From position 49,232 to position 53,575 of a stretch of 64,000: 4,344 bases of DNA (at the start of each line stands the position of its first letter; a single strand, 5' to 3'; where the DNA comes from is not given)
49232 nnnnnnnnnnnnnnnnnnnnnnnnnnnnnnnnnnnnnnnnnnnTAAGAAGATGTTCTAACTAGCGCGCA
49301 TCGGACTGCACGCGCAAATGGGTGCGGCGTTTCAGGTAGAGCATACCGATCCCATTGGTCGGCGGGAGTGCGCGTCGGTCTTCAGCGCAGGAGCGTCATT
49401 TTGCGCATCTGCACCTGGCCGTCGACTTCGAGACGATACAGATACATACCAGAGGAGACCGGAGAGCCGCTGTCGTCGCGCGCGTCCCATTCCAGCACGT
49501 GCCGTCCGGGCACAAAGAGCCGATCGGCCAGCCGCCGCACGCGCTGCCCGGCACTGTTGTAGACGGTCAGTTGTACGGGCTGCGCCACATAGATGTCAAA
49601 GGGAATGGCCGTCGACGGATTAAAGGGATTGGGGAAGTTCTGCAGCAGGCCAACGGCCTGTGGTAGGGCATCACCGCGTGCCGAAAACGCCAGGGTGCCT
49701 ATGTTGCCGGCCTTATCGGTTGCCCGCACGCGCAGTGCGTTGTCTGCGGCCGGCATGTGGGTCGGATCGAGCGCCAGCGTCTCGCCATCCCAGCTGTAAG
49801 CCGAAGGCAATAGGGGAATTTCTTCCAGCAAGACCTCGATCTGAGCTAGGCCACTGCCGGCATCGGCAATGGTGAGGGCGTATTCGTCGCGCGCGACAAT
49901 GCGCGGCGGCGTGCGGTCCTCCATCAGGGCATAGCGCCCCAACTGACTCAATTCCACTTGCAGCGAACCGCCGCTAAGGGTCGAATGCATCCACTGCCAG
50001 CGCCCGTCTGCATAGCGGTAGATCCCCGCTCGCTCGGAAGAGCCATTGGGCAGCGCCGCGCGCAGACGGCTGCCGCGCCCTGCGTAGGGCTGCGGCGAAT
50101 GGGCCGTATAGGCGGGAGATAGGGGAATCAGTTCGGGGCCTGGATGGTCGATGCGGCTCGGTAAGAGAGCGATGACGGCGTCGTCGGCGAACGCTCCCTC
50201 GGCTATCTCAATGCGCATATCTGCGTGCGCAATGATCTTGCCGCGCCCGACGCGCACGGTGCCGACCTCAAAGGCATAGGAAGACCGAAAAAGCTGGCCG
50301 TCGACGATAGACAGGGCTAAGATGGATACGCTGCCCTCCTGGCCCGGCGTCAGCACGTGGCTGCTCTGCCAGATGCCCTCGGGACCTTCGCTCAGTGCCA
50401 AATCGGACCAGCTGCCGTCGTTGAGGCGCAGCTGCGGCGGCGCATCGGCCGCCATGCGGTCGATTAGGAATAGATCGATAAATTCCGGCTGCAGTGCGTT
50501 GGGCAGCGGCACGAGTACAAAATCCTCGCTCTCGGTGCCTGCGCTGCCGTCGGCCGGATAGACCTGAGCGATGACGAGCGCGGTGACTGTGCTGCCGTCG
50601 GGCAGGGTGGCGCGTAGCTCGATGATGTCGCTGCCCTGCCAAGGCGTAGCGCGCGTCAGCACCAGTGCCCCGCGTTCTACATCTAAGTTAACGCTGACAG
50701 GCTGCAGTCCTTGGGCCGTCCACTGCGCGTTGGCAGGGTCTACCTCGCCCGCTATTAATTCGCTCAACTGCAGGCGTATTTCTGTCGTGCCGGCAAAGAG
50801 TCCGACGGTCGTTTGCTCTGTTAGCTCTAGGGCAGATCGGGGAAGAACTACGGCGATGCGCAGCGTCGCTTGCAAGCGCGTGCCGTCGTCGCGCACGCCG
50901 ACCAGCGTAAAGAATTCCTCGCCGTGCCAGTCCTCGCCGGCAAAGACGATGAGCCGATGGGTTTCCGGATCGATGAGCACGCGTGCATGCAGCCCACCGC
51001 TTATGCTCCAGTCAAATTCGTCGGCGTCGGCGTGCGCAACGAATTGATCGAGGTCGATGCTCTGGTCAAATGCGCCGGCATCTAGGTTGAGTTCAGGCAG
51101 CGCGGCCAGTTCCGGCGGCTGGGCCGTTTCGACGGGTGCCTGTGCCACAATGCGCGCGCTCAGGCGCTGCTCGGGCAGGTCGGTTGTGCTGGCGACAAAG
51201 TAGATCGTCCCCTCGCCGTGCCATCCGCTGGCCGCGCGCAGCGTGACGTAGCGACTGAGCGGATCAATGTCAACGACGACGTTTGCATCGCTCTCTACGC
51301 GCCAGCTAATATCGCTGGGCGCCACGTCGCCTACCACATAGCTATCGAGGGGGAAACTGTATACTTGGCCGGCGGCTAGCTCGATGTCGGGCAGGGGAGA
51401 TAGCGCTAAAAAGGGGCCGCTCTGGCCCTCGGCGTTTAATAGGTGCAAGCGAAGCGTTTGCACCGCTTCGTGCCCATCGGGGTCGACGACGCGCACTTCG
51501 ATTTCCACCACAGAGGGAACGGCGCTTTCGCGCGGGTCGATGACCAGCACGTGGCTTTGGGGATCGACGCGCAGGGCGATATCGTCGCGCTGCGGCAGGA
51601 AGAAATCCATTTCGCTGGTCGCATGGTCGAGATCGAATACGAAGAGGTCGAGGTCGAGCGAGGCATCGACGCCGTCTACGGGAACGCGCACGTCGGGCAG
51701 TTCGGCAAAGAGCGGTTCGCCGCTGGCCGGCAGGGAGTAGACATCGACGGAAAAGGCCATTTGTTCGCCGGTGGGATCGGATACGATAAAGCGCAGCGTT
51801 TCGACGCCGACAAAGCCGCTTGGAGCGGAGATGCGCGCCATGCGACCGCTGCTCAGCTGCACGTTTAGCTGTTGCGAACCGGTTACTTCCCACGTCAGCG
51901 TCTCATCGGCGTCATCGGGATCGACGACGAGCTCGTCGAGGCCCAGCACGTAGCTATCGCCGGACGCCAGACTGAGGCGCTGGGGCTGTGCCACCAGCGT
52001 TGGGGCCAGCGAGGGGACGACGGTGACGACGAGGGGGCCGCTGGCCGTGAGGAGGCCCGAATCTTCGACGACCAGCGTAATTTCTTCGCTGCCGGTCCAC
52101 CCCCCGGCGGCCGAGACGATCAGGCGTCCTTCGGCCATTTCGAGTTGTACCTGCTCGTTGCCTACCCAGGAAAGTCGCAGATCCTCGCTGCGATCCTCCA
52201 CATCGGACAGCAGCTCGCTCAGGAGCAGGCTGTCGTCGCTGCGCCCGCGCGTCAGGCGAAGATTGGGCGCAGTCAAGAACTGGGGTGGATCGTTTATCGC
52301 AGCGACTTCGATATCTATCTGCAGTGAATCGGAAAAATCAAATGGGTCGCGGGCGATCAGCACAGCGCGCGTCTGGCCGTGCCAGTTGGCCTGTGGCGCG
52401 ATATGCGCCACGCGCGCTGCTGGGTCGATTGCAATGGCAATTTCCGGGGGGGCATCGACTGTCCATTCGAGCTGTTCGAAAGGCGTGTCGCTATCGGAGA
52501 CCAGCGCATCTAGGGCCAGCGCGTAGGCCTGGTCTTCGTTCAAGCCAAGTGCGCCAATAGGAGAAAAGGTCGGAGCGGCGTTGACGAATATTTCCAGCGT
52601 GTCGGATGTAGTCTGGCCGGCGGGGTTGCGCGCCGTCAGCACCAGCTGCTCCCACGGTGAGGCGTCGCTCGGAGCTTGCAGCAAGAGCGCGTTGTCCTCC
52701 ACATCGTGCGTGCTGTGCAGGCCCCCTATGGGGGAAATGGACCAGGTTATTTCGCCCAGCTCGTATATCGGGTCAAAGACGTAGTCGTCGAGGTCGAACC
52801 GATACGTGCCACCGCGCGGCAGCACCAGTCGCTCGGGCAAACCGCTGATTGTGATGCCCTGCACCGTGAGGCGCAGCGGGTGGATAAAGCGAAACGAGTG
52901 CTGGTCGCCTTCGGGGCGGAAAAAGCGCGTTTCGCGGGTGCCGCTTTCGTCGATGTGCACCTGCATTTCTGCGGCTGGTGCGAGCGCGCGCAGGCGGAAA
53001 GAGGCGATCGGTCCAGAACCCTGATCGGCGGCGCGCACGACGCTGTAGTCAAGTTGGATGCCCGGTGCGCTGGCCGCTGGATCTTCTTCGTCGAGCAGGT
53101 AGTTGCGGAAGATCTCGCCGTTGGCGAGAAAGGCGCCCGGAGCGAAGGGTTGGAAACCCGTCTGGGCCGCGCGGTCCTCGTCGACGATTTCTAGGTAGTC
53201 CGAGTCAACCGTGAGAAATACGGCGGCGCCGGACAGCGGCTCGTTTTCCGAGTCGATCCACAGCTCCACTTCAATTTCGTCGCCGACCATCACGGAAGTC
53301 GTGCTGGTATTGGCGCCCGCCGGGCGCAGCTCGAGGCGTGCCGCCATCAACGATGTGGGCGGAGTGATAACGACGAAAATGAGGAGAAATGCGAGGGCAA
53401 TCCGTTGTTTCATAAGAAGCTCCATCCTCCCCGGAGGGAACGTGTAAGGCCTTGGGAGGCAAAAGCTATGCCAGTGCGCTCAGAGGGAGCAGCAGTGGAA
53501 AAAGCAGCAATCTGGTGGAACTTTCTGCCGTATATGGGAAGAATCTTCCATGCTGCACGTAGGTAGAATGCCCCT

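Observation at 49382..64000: Divergent locus of three giant secreted proteins combining BNR propeller, cohesin-like, dockerin and Por/FlgD-type C-terminal domains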

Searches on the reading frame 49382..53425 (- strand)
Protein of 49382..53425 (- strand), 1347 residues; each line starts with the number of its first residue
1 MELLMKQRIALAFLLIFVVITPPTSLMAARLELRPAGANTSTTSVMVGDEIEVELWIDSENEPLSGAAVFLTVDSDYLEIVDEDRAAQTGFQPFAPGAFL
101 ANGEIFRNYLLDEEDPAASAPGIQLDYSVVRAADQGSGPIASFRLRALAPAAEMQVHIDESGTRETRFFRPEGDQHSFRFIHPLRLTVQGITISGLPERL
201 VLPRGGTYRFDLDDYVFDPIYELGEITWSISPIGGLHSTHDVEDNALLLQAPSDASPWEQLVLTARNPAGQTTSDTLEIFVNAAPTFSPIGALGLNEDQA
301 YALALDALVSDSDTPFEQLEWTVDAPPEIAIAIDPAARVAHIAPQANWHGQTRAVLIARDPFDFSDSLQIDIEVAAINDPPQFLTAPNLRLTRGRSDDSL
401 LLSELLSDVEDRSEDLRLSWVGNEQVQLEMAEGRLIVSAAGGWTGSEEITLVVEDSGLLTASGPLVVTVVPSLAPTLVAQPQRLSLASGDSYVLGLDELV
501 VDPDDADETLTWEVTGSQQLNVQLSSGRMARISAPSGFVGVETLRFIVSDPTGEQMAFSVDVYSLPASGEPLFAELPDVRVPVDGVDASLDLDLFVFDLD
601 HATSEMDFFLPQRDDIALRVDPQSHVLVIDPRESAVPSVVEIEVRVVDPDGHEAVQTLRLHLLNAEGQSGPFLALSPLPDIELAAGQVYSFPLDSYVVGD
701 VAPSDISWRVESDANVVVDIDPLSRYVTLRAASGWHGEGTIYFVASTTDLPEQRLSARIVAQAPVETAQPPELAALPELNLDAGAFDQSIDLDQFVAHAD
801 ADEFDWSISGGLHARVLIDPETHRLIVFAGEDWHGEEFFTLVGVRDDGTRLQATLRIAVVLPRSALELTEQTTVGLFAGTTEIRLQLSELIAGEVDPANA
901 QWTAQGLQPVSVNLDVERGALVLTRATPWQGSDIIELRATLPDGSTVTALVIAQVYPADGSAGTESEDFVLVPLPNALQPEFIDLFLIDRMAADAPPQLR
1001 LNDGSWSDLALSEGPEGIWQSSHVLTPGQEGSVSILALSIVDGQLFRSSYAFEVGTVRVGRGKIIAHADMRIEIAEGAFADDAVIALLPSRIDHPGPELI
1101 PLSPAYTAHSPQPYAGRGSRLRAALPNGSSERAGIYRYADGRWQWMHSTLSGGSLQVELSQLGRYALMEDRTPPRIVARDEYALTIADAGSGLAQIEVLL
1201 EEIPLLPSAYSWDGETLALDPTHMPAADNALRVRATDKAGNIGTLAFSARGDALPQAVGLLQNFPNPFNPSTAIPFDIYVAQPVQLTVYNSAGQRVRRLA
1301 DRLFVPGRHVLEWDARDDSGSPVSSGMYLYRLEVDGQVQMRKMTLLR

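Call 5: search_protein_families(library=pfam, proteins=[window:49382-53425:-], max_evalue=0.1)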
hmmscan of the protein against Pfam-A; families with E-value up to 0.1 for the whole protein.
window:49382-53425:- (1347 aa): 4 families
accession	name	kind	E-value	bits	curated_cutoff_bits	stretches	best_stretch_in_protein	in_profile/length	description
PF17963.7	Big_9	-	2.2e-13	51.3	23.6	2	478-561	5-87/89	Bacterial Ig domain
PF13860.13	FlgD_ig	-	2e-07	31.3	27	1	1281-1333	22-74/79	FlgD Ig-like domain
PF13585.12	CHU_C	-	0.034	14.7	27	1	1282-1339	27-77/86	CHU_C Type IX secretion signal domain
PF18957.6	RibLong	-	0.042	15.1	27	0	606-657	36-87/93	Long Rib domain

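Call 6: search_protein_families(library=ncbifam, proteins=[window:49382-53425:-], max_evalue=0.1)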
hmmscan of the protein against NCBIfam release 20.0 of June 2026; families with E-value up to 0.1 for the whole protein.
window:49382-53425:- (1347 aa): 9 families
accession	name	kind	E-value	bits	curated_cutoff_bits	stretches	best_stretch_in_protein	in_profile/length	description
NF033707.1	T9SS_sortase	equivalog_domain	2e-09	35.7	420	1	1228-1338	965-1081/1095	type IX secretion system sortase PorU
NF012211.1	tand_rpt_95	domain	3e-09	36.7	90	1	296-382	3-92/98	tandem-95 repeat protein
NF038112.1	myxo_dep_M36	subfamily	9.3e-07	26.3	1500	1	265-562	1266-1561/1604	myxosortase-dependent M36 family metallopeptidase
TIGR04183.1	Por_Secre_tail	domain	1.6e-05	24.8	23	1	1264-1343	2-69/72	T9SS type A sorting domain-containing protein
NF005176.1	PRK06655.1-1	equivalog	0.00046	20.2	230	1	1281-1335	96-150/197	flagellar hook assembly protein FlgD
NF009453.0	PRK12813.1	equivalog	0.0019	17.8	264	1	1278-1333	120-172/223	flagellar basal body rod modification protein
NF009276.0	PRK12633.1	equivalog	0.038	13.7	383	1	1273-1331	117-178/234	flagellar basal body rod modification protein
NF052323.1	T9SSA_dep_M6i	equivalog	0.077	10.9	600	0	1263-1336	960-1028/1043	T9SS-dependent M6-like inactivated metalloprotease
NF047446.1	barrel_OmpL47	domain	0.083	13.4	40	0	1184-1242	9-58/68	OmpL47-type beta-barrel domain-containing protein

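Call 13: find_encoding_contigs(protein=window:49382-53425:-, flank=10000, max_places=6)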
Protein window:49382-53425:- (1347 aa): no gene with exactly this product is on record in the collection.

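Call 79: search_solved_structures(query=A5, max_evalue=1)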
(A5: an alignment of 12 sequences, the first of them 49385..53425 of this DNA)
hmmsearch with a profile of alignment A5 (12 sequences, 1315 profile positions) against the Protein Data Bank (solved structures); distinct sequences matched with E-value up to 1: 6.
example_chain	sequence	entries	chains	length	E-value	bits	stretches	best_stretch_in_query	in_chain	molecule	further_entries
8cka_A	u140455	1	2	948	0.21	11.9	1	271-336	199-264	Hexagonally packed intermediate-layer surface protein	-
6psf_U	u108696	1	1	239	0.48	10.7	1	364-479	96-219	Cadherin-related family member 3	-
5m2o_A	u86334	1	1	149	0.49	10.7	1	51-85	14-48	Putative cellulosomal scaffoldin protein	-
5aoz_A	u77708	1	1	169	0.58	10.4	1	51-85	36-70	PUTATIVE CELLULOSOMAL SCAFFOLDIN PROTEIN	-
9iac_A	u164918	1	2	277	0.85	9.9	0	203-287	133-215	Similar to tr|Q3MCC8|Q3MCC8_ANAVT Hypothetical protein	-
5m2s_A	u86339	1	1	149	0.91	9.8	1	55-85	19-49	Putative cellulosomal scaffoldin protein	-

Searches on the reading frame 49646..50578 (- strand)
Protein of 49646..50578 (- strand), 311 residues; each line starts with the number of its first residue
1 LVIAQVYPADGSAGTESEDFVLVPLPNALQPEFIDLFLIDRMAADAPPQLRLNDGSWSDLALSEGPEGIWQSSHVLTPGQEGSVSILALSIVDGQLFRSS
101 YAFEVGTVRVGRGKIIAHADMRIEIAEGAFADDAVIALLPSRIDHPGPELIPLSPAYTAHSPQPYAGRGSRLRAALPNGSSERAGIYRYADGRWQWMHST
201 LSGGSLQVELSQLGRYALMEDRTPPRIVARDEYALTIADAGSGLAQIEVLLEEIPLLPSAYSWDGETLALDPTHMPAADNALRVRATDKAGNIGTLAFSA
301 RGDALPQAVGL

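Call 30: search_protein_families(library=pfam, proteins=[window:49646-50578:-], max_evalue=0.05)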
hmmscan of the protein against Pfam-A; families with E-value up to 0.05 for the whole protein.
window:49646-50578:- (311 aa): 0 families

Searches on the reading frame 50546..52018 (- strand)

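Call 30: search_protein_families(library=pfam, proteins=[window:50546-52018:-], max_evalue=0.05)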
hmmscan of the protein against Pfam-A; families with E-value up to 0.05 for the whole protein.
window:50546-52018:- (491 aa): 2 families
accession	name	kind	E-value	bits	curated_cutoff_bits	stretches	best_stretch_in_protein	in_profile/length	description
PF17963.7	Big_9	-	3.8e-07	31.4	23.6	1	9-92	5-87/89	Bacterial Ig domain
PF18957.6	RibLong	-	0.0018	19.5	27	0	137-188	36-87/93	Long Rib domain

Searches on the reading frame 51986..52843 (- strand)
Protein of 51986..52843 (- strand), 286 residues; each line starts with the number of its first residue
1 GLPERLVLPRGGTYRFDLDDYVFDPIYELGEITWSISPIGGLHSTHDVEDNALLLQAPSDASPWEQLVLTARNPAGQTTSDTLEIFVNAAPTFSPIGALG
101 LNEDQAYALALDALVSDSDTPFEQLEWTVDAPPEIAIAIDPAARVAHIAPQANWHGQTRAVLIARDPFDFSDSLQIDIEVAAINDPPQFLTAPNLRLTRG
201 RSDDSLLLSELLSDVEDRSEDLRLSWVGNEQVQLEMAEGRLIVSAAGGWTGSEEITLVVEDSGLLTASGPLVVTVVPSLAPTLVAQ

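Call 30: search_protein_families(library=pfam, proteins=[window:51986-52843:-], max_evalue=0.05)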
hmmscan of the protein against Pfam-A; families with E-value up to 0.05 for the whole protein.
window:51986-52843:- (286 aa): 2 families
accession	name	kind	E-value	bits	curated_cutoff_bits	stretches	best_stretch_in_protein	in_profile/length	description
PF17963.7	Big_9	-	1.6e-07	32.5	23.6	1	184-274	1-89/89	Bacterial Ig domain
PF17803.7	Cadherin_4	-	0.0019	19.1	25.1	0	176-250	3-70/71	Bacterial cadherin-like domain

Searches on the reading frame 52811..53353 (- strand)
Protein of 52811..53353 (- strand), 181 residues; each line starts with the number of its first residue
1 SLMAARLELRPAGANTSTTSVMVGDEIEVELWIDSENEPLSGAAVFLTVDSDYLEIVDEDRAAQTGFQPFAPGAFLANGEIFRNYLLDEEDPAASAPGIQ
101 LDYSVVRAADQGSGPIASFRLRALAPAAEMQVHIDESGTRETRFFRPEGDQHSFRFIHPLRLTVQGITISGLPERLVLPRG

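Call 30: search_protein_families(library=pfam, proteins=[window:52811-53353:-], max_evalue=0.05)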
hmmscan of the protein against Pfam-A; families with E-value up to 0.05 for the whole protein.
window:52811-53353:- (181 aa): 0 families

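Call 48: search_solved_structures(query=A4, max_evalue=10)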
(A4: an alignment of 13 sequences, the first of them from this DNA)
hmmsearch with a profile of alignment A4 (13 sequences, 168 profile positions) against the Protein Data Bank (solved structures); distinct sequences matched with E-value up to 10: 3.
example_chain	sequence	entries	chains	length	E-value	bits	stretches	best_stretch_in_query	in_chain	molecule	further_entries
5m2o_A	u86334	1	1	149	0.027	17.6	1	14-49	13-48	Putative cellulosomal scaffoldin protein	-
5aoz_A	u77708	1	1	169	0.034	17.2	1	14-49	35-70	PUTATIVE CELLULOSOMAL SCAFFOLDIN PROTEIN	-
5m2s_A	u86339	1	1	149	0.059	16.5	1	17-50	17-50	Putative cellulosomal scaffoldin protein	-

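Call 49: search_protein_families(library=pfam, alignment_id=A4, max_evalue=1)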
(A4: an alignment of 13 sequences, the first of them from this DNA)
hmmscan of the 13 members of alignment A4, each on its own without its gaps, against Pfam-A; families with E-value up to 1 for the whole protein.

A. member 1, seq(168 aa): 0 families

B. families by the number of members that match (of 13 scanned): 4 families
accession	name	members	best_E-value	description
PF00963.24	Cohesin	4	0.0018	Cohesin domain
PF14258.12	DUF4350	1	0.045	Domain of unknown function (DUF4350)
PF20749.2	DUF6833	1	0.12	Domain of unknown function (DUF6833)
PF09865.15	DUF2092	1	0.24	Predicted periplasmic protein (DUF2092)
